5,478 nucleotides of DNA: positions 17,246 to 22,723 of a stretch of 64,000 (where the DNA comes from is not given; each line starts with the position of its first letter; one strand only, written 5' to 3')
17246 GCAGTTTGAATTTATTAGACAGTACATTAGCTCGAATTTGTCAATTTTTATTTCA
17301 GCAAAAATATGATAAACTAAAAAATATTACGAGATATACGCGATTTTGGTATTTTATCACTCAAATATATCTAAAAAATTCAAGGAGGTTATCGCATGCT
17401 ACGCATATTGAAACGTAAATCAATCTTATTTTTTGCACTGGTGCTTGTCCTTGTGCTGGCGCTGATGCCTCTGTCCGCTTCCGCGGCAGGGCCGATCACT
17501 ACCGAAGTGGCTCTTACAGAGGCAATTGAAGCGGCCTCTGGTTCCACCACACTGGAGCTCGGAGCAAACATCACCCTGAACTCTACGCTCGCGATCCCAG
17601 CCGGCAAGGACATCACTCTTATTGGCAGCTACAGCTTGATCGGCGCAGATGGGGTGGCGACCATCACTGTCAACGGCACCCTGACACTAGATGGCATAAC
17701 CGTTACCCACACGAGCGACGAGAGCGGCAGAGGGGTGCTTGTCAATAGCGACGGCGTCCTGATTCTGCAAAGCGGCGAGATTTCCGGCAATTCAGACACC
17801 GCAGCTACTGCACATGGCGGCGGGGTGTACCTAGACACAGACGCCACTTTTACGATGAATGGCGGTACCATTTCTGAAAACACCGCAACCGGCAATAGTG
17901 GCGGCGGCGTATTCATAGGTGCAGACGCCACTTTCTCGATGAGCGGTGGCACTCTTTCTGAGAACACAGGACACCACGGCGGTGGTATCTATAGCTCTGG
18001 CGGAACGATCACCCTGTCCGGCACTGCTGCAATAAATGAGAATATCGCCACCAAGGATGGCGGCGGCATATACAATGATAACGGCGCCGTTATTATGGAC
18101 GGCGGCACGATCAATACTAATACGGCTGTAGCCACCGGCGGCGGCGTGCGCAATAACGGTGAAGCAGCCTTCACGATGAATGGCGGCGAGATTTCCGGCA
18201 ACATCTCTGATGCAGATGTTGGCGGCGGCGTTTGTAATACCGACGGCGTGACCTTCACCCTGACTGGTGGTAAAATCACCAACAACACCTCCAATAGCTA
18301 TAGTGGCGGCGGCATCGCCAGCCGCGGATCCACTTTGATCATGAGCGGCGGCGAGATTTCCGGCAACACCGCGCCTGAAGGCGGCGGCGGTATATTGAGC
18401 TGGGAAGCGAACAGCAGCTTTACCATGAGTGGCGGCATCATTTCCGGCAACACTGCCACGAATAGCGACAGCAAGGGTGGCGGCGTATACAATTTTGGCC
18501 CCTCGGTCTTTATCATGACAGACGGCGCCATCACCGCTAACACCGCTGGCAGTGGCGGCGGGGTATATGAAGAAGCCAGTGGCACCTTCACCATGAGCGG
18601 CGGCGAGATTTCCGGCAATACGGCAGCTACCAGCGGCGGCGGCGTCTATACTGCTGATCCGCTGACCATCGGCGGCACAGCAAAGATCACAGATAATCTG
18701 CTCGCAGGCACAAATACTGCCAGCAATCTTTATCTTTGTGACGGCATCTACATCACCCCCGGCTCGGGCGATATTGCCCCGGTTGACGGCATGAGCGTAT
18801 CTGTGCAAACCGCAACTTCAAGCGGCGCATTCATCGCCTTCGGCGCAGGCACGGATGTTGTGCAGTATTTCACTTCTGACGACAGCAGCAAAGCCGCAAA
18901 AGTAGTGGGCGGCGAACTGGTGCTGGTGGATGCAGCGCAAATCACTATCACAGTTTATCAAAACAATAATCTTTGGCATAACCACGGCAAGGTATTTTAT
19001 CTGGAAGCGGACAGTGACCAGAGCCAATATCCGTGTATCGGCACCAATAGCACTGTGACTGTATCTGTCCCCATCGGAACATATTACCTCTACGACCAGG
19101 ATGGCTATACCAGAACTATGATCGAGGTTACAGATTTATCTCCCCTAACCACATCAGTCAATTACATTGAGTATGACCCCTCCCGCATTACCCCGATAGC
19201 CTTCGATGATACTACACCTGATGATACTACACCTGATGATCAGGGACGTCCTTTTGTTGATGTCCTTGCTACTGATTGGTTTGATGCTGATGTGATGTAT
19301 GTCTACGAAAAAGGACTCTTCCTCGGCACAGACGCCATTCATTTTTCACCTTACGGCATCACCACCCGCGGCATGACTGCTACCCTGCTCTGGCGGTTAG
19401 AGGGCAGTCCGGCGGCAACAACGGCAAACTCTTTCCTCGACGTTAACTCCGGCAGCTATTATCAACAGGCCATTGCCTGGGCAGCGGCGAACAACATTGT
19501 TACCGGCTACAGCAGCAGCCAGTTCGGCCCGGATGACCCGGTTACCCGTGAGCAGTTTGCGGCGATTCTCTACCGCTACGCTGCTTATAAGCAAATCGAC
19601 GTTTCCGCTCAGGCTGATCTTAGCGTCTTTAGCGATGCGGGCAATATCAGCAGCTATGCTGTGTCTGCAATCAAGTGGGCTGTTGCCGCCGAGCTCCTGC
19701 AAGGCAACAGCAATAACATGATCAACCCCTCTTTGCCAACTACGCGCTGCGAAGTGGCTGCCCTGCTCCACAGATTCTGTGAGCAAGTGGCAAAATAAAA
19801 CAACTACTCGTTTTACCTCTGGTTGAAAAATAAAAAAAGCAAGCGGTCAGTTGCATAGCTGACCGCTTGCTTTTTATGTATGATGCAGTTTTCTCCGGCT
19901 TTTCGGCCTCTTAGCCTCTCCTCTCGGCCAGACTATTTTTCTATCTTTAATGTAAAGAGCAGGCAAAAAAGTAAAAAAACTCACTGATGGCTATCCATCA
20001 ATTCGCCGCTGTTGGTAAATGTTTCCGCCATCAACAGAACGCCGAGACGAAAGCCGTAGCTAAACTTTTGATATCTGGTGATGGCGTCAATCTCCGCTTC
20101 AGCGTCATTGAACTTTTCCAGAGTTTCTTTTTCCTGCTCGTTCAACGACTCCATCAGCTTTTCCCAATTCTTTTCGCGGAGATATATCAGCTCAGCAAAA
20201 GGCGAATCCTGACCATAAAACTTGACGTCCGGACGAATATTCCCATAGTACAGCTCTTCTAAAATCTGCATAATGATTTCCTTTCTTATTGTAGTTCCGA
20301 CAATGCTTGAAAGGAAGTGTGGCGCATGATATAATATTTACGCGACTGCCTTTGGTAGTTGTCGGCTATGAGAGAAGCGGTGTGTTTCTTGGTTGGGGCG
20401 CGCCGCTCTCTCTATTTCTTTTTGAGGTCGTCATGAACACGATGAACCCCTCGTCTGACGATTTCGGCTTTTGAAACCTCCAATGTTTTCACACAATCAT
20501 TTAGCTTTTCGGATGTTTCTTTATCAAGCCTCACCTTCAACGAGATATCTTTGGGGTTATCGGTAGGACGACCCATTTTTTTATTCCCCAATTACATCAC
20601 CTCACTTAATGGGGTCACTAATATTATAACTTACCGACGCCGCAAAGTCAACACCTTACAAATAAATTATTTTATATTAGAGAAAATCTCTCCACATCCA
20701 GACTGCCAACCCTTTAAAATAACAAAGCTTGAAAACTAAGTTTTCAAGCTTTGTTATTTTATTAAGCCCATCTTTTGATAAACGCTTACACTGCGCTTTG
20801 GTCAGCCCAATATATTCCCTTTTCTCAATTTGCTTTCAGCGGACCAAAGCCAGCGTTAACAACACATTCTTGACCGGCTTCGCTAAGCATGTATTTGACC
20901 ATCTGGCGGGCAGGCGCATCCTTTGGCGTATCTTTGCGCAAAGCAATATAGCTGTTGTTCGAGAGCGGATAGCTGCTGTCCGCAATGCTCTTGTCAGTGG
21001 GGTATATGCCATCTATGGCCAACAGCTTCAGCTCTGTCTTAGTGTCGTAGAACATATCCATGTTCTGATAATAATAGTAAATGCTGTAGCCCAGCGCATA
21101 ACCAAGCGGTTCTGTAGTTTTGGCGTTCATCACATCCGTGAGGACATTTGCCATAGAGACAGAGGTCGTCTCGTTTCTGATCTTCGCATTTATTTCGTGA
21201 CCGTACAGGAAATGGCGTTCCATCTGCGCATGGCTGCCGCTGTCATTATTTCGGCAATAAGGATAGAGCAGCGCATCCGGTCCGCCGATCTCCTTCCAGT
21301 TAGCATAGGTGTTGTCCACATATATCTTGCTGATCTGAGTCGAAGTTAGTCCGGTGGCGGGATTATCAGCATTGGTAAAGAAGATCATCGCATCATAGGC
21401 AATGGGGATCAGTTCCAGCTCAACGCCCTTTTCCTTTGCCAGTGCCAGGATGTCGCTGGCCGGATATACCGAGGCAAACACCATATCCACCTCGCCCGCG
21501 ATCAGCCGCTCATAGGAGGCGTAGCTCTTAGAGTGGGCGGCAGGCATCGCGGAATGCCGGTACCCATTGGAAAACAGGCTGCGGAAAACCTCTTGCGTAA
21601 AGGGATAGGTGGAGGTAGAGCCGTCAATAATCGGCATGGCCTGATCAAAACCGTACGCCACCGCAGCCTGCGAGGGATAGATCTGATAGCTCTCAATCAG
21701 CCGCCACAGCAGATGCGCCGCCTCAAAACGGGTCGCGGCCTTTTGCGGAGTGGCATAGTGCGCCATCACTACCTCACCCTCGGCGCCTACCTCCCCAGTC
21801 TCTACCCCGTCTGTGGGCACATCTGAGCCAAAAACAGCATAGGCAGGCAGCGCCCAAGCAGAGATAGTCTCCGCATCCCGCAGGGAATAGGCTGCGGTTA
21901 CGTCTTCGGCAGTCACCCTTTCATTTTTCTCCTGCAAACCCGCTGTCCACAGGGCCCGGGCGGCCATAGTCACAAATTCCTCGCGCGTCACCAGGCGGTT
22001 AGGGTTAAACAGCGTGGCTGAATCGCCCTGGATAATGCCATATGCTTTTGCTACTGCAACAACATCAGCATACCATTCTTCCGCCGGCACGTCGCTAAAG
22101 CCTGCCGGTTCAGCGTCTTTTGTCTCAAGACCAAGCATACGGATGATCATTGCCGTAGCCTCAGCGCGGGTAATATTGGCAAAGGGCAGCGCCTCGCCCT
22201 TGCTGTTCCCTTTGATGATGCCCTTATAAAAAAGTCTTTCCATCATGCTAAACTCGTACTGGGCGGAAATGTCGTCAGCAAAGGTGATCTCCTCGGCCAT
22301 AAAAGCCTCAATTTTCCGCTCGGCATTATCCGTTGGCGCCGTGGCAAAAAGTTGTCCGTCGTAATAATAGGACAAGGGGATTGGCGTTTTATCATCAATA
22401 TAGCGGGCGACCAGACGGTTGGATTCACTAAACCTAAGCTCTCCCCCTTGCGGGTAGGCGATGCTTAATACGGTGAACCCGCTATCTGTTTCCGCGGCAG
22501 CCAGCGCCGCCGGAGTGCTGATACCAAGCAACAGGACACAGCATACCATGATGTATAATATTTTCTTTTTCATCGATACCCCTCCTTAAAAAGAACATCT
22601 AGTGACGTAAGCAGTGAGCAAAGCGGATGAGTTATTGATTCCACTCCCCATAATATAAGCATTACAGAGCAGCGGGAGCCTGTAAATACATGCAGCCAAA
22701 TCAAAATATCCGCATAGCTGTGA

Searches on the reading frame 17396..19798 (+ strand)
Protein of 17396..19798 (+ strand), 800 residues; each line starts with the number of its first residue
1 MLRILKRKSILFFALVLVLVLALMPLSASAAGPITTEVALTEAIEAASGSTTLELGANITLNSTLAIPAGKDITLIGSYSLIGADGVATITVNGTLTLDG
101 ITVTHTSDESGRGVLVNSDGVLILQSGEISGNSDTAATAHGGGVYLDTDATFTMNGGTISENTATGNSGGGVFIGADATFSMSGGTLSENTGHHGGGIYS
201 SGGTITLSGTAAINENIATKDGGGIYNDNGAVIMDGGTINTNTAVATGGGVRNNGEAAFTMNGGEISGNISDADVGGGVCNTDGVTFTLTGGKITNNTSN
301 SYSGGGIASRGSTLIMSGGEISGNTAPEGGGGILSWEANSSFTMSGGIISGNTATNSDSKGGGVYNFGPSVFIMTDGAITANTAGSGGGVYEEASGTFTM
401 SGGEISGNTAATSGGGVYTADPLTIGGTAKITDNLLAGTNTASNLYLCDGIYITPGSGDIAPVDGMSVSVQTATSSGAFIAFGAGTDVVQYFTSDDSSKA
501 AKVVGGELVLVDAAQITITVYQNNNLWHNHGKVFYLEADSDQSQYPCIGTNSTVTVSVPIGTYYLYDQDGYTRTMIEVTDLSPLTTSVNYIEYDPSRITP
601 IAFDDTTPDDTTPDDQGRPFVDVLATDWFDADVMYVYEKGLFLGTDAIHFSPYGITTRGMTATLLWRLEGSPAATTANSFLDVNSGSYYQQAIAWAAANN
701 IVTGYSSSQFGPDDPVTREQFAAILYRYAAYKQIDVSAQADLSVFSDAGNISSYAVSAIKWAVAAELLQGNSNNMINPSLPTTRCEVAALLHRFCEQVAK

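Call 3: search_protein_families(library=pfam, proteins=[window:17396-19798:+], max_evalue=0.01)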
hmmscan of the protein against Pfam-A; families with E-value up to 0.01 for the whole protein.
window:17396-19798:+ (800 aa): 1 family
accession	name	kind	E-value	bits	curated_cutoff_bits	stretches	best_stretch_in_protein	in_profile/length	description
PF00395.25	SLH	-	1e-26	93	20.8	2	680-722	2-44/44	S-layer homology domain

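Call 68: search_protein_families(library=padloc, proteins=[window:17396-19798:+], max_evalue=0.01)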
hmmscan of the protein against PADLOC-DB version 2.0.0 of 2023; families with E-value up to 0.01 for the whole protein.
window:17396-19798:+ (800 aa): 0 families

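Call 70: search_protein_families(library=phrogs, proteins=[window:17396-19798:+], max_evalue=0.001)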
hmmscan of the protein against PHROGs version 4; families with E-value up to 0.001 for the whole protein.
window:17396-19798:+ (800 aa): 2 families
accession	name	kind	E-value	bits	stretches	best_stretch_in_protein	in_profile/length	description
phrog_670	-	lysis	3.5e-08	33.8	1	626-794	361-524/596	endolysin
phrog_20208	-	unknown function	3.8e-06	26.5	1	618-798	509-688/697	-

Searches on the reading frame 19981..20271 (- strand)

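Call 9: search_protein_families(library=pfam, proteins=[window:19981-20271:-], max_evalue=0.001)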
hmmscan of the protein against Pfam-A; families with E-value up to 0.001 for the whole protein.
window:19981-20271:- (96 aa): 1 family
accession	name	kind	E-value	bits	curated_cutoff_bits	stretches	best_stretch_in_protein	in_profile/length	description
PF20648.2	DUF6809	-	1.8e-22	80.4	27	1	1-84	1-85/85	Family of unknown function (DUF6809)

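Call 68: search_protein_families(library=padloc, proteins=[window:19981-20271:-], max_evalue=0.01)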
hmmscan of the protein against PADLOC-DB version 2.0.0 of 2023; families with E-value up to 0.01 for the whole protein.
window:19981-20271:- (96 aa): 0 families

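Call 70: search_protein_families(library=phrogs, proteins=[window:19981-20271:-], max_evalue=0.001)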
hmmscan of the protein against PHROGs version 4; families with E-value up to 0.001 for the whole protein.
window:19981-20271:- (96 aa): 0 families

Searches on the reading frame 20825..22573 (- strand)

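Call 9: search_protein_families(library=pfam, proteins=[window:20825-22573:-], max_evalue=0.001)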
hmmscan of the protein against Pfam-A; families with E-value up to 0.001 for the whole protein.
window:20825-22573:- (582 aa): 2 families
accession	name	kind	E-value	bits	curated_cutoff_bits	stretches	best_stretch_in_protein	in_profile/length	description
PF12849.12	PBP_like_2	-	1.3e-19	71.4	27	1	316-564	14-265/267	PBP superfamily domain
PF00395.25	SLH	-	7.2e-16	58.3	20.8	1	159-200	2-43/44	S-layer homology domain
